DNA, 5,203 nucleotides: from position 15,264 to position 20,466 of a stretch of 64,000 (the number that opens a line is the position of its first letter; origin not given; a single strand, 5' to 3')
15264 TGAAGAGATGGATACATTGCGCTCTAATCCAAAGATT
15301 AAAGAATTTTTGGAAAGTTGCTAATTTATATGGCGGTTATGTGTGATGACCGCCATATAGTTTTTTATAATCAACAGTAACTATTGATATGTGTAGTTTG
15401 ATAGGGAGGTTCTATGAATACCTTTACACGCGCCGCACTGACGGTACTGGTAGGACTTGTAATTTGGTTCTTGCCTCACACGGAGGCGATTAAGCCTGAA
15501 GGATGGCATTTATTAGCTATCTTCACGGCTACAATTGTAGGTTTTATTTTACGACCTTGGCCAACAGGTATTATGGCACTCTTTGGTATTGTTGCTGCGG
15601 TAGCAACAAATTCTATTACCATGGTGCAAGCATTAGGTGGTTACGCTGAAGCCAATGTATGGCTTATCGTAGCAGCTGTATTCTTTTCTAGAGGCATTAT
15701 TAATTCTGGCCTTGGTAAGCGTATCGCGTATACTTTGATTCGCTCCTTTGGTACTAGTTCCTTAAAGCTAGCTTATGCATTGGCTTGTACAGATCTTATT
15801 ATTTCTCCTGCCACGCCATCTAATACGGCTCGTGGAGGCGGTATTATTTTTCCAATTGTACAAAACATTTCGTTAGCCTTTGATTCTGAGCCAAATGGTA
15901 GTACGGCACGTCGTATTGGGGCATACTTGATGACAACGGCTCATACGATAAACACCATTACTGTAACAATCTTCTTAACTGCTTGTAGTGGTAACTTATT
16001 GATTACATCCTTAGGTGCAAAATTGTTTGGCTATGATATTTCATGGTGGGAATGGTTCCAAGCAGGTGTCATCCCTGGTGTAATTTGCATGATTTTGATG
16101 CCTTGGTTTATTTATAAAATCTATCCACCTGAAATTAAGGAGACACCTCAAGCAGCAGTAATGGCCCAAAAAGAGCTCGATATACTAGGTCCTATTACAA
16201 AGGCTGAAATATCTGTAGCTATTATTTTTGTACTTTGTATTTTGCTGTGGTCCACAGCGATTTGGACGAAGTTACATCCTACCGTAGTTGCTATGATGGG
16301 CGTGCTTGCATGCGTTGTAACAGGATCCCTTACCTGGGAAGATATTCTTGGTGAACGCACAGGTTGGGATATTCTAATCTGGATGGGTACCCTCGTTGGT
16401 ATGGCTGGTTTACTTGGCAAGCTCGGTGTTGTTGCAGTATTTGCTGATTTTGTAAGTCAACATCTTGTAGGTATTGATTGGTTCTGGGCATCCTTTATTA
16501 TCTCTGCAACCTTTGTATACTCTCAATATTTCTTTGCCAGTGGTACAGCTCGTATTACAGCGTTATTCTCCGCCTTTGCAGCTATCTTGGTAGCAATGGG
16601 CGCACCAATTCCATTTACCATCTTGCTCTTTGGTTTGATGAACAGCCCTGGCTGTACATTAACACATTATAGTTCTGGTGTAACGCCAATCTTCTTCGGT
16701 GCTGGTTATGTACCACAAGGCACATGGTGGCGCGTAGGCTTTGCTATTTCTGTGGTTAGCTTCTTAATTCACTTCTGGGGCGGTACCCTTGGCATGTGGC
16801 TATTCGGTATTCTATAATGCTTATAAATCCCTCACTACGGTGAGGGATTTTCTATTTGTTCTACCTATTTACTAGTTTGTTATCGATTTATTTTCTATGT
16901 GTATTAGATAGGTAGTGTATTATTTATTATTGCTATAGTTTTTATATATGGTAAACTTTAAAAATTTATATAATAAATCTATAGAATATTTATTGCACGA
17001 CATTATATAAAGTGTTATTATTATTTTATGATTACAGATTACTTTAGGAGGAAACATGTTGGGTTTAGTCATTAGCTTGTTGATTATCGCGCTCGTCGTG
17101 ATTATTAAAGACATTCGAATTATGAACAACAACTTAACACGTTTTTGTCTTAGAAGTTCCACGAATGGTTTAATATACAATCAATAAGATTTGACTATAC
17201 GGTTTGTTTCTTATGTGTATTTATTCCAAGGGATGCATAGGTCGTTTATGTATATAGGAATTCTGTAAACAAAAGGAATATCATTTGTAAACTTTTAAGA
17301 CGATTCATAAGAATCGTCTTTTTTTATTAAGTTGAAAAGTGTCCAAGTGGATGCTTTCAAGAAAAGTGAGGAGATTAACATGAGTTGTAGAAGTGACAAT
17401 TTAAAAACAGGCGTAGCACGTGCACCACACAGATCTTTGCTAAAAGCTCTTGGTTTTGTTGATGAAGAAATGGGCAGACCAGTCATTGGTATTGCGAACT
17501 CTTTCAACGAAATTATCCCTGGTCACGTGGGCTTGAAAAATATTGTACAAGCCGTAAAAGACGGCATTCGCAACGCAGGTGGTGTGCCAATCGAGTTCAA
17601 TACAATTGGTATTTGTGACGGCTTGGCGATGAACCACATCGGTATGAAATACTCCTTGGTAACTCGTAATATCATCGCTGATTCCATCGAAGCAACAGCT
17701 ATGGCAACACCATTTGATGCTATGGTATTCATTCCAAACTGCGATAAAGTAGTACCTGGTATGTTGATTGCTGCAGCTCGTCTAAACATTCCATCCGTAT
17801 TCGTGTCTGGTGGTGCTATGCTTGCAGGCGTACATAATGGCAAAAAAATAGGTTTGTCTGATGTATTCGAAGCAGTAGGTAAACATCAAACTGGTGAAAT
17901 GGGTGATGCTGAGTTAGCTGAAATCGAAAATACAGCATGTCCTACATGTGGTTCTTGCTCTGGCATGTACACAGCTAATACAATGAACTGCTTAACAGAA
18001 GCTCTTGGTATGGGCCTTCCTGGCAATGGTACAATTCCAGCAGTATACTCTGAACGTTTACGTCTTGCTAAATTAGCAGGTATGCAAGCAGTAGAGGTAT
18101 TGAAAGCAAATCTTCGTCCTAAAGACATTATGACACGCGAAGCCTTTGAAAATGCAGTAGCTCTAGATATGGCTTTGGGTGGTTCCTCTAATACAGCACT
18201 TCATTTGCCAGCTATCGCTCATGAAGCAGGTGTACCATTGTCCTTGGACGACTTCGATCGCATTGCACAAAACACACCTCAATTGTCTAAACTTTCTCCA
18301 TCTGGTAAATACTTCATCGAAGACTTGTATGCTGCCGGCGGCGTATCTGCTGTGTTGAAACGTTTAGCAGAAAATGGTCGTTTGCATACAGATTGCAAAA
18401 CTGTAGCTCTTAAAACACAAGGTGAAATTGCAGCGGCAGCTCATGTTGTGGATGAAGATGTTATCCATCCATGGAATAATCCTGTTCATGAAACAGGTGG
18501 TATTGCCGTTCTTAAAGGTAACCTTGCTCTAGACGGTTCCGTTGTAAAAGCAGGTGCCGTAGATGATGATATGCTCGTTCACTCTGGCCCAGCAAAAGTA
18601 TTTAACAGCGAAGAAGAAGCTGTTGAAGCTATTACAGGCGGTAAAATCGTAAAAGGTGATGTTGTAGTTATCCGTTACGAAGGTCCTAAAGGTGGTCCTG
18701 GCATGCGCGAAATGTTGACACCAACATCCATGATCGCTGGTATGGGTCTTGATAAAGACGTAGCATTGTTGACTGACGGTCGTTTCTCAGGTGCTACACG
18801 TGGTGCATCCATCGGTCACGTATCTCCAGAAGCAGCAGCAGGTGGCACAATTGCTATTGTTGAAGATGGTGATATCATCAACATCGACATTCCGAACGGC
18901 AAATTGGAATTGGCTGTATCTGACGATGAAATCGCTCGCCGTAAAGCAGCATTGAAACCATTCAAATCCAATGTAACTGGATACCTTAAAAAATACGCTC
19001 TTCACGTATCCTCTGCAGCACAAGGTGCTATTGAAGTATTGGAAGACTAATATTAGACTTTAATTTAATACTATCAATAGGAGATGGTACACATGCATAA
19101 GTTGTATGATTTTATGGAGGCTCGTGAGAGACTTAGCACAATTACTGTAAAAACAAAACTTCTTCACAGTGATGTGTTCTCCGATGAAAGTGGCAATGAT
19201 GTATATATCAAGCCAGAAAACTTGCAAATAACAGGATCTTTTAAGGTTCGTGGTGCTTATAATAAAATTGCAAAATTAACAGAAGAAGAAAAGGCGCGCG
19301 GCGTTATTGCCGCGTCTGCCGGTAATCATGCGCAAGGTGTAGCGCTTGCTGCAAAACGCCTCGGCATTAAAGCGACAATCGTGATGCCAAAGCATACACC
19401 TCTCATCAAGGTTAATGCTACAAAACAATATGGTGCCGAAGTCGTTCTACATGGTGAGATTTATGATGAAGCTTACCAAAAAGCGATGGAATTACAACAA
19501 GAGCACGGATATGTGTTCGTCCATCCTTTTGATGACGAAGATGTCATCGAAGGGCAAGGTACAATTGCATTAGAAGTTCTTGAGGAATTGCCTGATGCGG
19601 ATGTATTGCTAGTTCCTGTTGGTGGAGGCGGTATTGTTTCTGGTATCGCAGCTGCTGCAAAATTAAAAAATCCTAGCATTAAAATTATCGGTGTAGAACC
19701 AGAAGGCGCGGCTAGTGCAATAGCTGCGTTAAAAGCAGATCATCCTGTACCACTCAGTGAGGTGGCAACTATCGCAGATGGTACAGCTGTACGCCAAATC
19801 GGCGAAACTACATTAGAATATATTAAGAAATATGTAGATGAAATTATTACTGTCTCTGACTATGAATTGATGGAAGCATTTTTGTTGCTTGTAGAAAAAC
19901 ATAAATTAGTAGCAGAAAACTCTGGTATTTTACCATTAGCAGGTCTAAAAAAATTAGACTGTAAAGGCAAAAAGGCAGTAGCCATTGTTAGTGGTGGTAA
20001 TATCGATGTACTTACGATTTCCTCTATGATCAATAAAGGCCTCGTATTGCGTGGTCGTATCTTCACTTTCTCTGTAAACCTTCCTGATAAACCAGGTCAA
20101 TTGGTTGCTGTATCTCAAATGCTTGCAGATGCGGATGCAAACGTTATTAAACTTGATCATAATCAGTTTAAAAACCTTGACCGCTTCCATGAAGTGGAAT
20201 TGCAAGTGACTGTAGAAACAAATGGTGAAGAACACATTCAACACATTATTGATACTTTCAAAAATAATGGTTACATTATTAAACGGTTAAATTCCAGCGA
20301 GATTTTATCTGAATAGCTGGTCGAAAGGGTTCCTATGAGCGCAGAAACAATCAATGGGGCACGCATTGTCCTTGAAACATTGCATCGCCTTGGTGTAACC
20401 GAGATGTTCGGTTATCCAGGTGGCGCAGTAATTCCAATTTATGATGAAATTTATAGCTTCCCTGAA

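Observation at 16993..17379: Candidate ribosome-mediated attenuator with an Ile/Leu/Val-rich leader peptide upstream of ilvD-ilvA-ilvB-ilvN-(ABC)-ilvC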

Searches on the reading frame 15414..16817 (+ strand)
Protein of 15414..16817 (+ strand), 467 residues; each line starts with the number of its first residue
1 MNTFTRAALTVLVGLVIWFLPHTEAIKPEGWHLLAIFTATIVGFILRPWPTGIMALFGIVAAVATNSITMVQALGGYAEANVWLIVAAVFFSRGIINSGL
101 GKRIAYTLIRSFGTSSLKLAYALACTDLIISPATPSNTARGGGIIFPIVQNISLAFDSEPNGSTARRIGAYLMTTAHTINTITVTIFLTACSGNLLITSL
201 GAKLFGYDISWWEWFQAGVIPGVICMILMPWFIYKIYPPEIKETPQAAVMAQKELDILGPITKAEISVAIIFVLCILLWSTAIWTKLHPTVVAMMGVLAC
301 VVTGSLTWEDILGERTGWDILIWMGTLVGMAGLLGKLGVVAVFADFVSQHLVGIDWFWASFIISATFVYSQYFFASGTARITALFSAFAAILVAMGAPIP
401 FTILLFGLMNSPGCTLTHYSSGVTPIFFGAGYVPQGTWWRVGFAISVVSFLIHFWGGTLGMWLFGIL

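Call 11: search_protein_families(library=ncbifam, proteins=[window:15414-16817:+])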
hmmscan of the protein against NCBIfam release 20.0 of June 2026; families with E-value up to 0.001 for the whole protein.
window:15414-16817:+ (467 aa): 1 family
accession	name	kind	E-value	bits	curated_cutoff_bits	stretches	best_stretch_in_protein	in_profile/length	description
TIGR00785.1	dass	subfamily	2.4e-105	352.8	198.6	1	24-455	4-438/444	DASS family sodium-coupled anion symporter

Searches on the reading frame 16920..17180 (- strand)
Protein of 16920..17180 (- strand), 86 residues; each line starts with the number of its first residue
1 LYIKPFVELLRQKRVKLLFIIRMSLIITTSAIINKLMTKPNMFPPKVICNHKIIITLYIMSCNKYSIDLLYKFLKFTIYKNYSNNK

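Call 10: search_protein_families(library=pfam, proteins=[window:16920-17180:-], max_evalue=10)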
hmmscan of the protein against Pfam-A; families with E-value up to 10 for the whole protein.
window:16920-17180:- (86 aa): 0 families
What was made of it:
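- Tried and rejected: Nothing was found (call 10).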

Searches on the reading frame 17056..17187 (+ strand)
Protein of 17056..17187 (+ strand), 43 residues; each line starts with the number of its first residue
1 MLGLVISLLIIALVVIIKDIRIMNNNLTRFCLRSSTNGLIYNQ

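Call 10: search_protein_families(library=pfam, proteins=[window:17056-17187:+], max_evalue=10)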
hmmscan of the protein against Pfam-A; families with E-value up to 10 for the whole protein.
window:17056-17187:+ (43 aa): 0 families
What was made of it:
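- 17056..17187 (+): Leader ORF, 43 codons: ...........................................*. There is no Pfam hit (call 10).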

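Call 46: search_protein_families(library=ncbifam, proteins=[window:17056-17184:+], max_evalue=10)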
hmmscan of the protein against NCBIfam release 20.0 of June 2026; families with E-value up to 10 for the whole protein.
seq(43 aa): 1 family
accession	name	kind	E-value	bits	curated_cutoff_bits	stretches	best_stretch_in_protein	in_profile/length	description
NF007744.0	PRK10424.1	equivalog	0.02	14.4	59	1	4-17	6-19/32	ilv operon leader peptide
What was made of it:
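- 17056..17187 (+): That is compositional resemblance, not membership (call 46).
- On E. coli-type ilv operon leader peptide (NCBIfam NF007744, IlvL): 14.4 bits against a cutoff of 59, E = 0.02, residues 4-17 only (call 46).
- Closest known: Escherichia coli / Salmonella ilvGMEDA. Same: The only NCBIfam hit of the peptide is IlvL, NF007744 (call 46).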

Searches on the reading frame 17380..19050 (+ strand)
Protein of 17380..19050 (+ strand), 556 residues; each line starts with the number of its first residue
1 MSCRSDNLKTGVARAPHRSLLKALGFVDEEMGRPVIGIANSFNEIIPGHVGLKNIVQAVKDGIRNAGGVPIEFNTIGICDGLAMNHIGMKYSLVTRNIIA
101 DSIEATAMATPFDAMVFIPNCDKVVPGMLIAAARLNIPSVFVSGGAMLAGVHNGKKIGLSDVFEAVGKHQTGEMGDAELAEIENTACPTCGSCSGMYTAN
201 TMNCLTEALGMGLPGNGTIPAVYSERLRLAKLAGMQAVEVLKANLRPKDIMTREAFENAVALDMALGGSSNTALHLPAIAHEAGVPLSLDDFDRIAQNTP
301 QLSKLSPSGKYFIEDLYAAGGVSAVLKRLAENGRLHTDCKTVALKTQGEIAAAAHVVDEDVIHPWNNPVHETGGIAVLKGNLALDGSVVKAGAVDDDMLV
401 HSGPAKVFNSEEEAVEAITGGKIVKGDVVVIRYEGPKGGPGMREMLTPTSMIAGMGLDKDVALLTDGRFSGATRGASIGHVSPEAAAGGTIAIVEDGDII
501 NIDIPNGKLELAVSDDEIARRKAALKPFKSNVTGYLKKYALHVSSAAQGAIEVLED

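Call 11: search_protein_families(library=ncbifam, proteins=[window:17380-19050:+])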
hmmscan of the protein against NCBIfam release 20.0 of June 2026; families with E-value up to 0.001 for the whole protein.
window:17380-19050:+ (556 aa): 8 families
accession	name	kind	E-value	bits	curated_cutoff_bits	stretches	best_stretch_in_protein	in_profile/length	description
NF002068.0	PRK00911.1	subfamily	5.3e-247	820.8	644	1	3-551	5-554/559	dihydroxy-acid dehydratase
TIGR00110.1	ilvD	equivalog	8.8e-242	803.5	618.15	1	16-551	1-540/543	dihydroxy-acid dehydratase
NF009103.0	PRK12448.1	equivalog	7.8e-187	622.2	710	2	3-354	4-364/616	dihydroxy-acid dehydratase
NF004784.0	PRK06131.1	subfamily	9.6e-154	512.9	539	1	11-550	20-558/576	dihydroxy-acid dehydratase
NF009560.0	PRK13017.1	subfamily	6.3e-141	470.5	684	1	21-551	32-574/595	dihydroxy-acid dehydratase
NF009559.0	PRK13016.1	equivalog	6.1e-137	457.3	882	1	15-550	24-559/578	L-arabinonate dehydratase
TIGR01196.1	edd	equivalog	1.1e-83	281.6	708.25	1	30-535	61-578/601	phosphogluconate dehydratase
TIGR03432.1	yjhG_yagF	hypoth_equivalog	2e-74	250.8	808.15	1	47-513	81-574/640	YjhG/YagF family D-xylonate dehydratase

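Call 12: find_related_loci(query=window:17380-19050:+, collection=genome_contigs, flank=4000)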
Query window:17380-19050:+ (556 aa) in genome_contigs; peptide patterns used: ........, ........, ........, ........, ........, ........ (x = any residue, [..] = any of these).
599 stretches matched a pattern (row limit reached: there are more); 453 encode a relative of the query (tblastn E <= 1e-3); the best 80 are kept; 80 distinct loci.
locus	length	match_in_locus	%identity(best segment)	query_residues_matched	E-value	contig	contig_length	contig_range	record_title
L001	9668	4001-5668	99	1-556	0e+0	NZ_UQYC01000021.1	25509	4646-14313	Uncultured Veillonella sp. isolate UMGS749, whole genome shotgun sequence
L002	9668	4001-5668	99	1-556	0e+0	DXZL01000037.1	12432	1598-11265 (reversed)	MAG TPA_asm: Veillonella sp. isolate HRGM_Genome_0343 HRGM_Genome_0343_37, whole genome shotgun sequence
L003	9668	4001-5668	98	1-556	0e+0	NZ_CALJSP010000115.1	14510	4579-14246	MAG: Veillonella dispar isolate ERR1018218_bin.28_CONCOCT_v1.1_MAG ERZ1745041.2003, whole genome shotgun sequence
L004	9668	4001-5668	98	1-556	0e+0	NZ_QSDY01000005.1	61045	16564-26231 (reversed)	Veillonella sp. AM51-8BH AM51-8BH.Scaf5, whole genome shotgun sequence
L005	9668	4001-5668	99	1-556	0e+0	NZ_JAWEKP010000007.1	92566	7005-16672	MAG: Veillonella sp. isolate N4_208_021G1_dasN4_208_021G1_abawaca.6 N4_208_021G1_scaffold_46, whole genome shotgun seque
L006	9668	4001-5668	99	1-556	0e+0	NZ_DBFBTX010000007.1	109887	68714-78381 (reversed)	MAG: Veillonella parvula isolate MAG5209 k141_7275, whole genome shotgun sequence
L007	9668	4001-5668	98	1-556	0e+0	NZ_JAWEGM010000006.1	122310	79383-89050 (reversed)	MAG: Veillonella parvula isolate N4_180_064G1_dasN4_180_064G1_maxbin2.maxbin.011 N4_180_064G1_scaffold_52, whole genome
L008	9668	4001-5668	98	1-556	0e+0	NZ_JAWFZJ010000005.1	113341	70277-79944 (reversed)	MAG: Veillonella parvula isolate N1_003_086G1_dasN1_003_086G1_abawaca.2 b003-d086_scaffold_34, whole genome shotgun sequ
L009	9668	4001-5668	98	1-556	0e+0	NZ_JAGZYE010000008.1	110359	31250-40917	MAG: Veillonella parvula isolate L2_013_015G1_dasL2_013_015G1_maxbin2.maxbin.003 L2_013_015G1_scaffold_57, whole genome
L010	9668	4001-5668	98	1-556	0e+0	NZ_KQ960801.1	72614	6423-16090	Veillonella parvula strain DNF00876 Scaffold196, whole genome shotgun sequence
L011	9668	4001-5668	98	1-556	0e+0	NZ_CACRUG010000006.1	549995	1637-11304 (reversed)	Veillonella parvula isolate VparvulaLFYP99, whole genome shotgun sequence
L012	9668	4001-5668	98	1-556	0e+0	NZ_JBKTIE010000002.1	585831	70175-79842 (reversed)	MAG: Veillonella parvula isolate 19-2_02 NODE_21_length_585831_cov_53.957525, whole genome shotgun sequence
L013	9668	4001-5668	98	1-556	0e+0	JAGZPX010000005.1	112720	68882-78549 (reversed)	MAG: Veillonella parvula isolate L3_072_243G1_dasL3_072_243G1_maxbin2.maxbin.003 L3_072_243G1_scaffold_85, whole genome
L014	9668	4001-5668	98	1-556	0e+0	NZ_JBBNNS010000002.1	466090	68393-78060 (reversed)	Veillonella parvula strain CLA-JM-H54 CLAJMH54_contig_2_length_466090, whole genome shotgun sequence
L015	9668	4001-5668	97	1-556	0e+0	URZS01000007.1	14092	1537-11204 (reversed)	uncultured Veillonella sp. isolate UMGS1506 genome assembly, contig: NODE_1490_length_14092_cov_3.086343, whole genome s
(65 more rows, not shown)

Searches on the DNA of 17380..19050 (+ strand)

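Call 49: search_rna_families(sources=[L020, L033, L059, L046, L051, L054, L061, L064, L066, L068, L069, L074, L078, L063], threshold=gathering)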
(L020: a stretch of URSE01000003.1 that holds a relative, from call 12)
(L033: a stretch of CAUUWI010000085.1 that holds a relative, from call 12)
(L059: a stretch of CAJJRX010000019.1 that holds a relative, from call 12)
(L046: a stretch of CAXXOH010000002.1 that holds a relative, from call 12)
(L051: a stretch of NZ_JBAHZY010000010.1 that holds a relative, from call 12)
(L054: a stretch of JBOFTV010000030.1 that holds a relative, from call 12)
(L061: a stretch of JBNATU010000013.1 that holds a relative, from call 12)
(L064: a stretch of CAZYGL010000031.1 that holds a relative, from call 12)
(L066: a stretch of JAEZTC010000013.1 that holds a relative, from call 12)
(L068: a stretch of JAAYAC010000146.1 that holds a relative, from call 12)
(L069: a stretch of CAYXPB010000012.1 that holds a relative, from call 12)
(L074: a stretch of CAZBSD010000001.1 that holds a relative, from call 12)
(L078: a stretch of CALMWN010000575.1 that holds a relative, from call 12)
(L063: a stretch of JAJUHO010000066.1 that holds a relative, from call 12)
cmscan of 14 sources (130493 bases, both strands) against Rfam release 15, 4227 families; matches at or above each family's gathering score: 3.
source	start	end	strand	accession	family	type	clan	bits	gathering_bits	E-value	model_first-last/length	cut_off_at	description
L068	2459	2710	+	RF00230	T-box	Cis-reg; leader;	-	99.9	93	1.6e-20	1-219/219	no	T-box leader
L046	250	347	-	RF00504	Glycine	Cis-reg; riboswitch;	CL00125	70.2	32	2.8e-12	1-94/94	no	Glycine riboswitch aptamer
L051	403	500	+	RF00167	Purine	Cis-reg; riboswitch;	CL00123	65.7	37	6.1e-09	1-102/102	no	Purine riboswitch aptamer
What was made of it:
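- Closest known: T-box leader. Different: Among 14 more distant ilvD loci searched, a T-box was found only in L068 (call 49).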

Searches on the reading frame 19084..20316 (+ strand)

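Call 11: search_protein_families(library=ncbifam, proteins=[window:19084-20316:+])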
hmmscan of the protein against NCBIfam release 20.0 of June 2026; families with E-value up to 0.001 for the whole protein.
window:19084-20316:+ (410 aa): 46 families (the best 25 are shown)
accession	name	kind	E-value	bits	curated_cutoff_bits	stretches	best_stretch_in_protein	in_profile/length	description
TIGR01127.1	ilvA_1Cterm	equivalog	1e-139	465.8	378.75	1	24-400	1-379/380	threonine ammonia-lyase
NF005600.0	PRK07334.1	equivalog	2.2e-129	431.6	496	1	4-400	9-405/408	threonine ammonia-lyase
NF006674.0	PRK09224.1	subfamily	1.8e-107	360.1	577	1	17-407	19-408/508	threonine ammonia-lyase IlvA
TIGR01124.1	ilvA_2Cterm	equivalog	1.3e-105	353.9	411.3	1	18-407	12-400/499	threonine ammonia-lyase, biosynthetic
NF006389.0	PRK08638.1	equivalog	1.4e-104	349.6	453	1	6-318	10-326/333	bifunctional threonine ammonia-lyase/L-serine ammonia-lyase TdcB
NF006390.0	PRK08639.1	equivalog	8e-101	338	421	1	5-408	7-413/418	threonine ammonia-lyase IlvA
NF009130.0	PRK12483.1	subfamily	4.6e-99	332.4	801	1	17-407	31-421/521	threonine ammonia-lyase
TIGR02079.1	THD1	equivalog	2.2e-94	316.6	440.55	1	10-409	3-406/410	threonine ammonia-lyase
NF005454.0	PRK07048.1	equivalog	1.4e-91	307.1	452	1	7-317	9-321/324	threo-3-hydroxy-L-aspartate ammonia-lyase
NF005680.0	PRK07476.1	equivalog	3.8e-82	275.9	413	1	6-318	6-322/326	hydroxyectoine utilization dehydratase EutB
NF005292.0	PRK06815.1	equivalog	2.9e-80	269.7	371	1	10-316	8-317/320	threonine/serine dehydratase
NF006094.0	PRK08246.1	subfamily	4.1e-74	249.8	331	1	6-311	6-308/310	serine/threonine dehydratase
TIGR02991.1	ectoine_eutB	equivalog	7.6e-74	248.5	413.35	1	7-311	3-310/317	hydroxyectoine utilization dehydratase EutB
NF045641.2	BHydaspDhtseBhcB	equivalog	5.9e-71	239.1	550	1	8-309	5-307/312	beta-hydroxyaspartate dehydratase BhcB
NF005147.0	PRK06608.1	equivalog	1.2e-70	238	380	1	6-318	7-322/339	serine/threonine dehydratase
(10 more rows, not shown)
